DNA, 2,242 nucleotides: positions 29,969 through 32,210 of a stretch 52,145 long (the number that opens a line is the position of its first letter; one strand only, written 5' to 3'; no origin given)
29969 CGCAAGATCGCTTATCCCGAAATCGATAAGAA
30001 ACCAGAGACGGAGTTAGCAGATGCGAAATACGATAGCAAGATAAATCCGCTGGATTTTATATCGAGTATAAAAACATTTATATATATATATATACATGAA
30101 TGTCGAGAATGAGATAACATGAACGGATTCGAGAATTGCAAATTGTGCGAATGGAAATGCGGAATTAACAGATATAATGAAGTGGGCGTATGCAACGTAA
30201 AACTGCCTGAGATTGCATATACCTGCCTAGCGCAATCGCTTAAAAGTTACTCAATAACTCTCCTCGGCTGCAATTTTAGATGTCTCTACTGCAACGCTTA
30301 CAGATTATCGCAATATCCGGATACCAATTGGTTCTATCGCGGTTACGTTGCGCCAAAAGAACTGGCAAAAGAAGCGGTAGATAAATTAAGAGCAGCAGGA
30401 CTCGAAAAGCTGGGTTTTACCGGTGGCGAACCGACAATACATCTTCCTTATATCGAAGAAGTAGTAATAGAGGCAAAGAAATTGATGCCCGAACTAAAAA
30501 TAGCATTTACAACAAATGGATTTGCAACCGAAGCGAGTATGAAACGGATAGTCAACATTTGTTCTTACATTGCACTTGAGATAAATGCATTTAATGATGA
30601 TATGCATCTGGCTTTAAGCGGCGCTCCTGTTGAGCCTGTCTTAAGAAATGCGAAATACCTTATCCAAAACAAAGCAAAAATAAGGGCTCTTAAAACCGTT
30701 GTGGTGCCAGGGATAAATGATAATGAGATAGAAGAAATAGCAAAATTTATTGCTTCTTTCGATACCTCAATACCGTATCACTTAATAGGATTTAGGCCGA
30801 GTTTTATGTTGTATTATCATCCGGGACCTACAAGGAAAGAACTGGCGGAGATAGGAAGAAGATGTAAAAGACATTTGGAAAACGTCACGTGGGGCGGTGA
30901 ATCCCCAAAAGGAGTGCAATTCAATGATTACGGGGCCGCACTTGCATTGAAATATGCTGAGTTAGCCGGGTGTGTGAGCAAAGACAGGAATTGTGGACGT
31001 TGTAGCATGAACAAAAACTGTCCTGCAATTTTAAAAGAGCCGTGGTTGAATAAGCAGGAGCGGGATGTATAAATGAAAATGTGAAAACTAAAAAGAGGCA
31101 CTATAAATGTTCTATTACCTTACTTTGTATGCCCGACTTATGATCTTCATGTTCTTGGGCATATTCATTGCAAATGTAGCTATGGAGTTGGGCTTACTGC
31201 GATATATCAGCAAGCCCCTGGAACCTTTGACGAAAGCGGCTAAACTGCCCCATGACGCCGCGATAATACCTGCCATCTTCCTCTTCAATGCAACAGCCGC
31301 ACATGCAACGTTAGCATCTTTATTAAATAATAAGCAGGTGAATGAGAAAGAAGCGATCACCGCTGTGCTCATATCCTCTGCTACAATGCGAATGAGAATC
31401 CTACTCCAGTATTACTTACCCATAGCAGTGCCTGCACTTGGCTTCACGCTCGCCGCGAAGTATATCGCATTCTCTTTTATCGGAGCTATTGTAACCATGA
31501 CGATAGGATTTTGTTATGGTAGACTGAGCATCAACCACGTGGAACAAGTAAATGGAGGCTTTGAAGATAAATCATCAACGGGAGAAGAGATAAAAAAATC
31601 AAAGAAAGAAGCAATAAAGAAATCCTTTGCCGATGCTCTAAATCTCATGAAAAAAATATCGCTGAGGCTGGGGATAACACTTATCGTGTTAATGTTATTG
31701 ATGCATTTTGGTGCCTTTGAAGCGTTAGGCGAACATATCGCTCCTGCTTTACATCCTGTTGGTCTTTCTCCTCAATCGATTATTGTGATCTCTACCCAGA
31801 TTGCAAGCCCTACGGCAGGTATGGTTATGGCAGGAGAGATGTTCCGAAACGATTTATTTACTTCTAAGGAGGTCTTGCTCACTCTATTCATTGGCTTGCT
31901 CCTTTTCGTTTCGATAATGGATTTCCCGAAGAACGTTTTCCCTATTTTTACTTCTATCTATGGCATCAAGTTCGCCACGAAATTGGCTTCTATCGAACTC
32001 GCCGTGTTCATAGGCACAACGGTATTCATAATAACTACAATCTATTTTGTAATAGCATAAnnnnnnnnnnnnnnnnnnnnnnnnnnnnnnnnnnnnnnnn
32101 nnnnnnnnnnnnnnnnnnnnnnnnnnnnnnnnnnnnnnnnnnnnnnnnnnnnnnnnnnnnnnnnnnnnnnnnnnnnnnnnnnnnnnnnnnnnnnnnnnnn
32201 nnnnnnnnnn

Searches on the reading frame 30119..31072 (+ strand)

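Call 40: search_protein_families(library=pfam, proteins=[window:30119-31072:+], max_evalue=0.000001)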
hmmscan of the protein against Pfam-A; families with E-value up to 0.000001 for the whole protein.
window:30119-31072:+ (317 aa): 2 families
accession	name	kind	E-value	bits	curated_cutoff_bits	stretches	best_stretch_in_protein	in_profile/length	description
PF04055.27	Radical_SAM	-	3.8e-26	92.7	29.5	1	49-211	5-166/166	Radical SAM superfamily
PF13353.11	Fer4_12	-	7.4e-08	33.2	22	1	48-149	12-107/137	4Fe-4S single cluster domain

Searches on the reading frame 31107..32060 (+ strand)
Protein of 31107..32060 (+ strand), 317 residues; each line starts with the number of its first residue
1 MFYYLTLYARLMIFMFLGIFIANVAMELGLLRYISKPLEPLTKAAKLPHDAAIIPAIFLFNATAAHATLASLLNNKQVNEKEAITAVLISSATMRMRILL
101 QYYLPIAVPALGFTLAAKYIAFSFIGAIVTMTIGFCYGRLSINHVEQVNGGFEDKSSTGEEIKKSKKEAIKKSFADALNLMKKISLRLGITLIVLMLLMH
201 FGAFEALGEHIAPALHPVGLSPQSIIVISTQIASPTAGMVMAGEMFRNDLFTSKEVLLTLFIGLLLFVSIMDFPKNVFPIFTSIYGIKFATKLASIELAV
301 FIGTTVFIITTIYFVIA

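Call 40: search_protein_families(library=pfam, proteins=[window:31107-32060:+], max_evalue=0.000001)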
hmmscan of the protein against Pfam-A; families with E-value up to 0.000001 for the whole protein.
window:31107-32060:+ (317 aa): 1 family
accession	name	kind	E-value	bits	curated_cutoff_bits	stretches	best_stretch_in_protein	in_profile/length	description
PF07670.19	Gate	-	1.3e-08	35.7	29.6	0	10-93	3-88/104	Nucleoside recognition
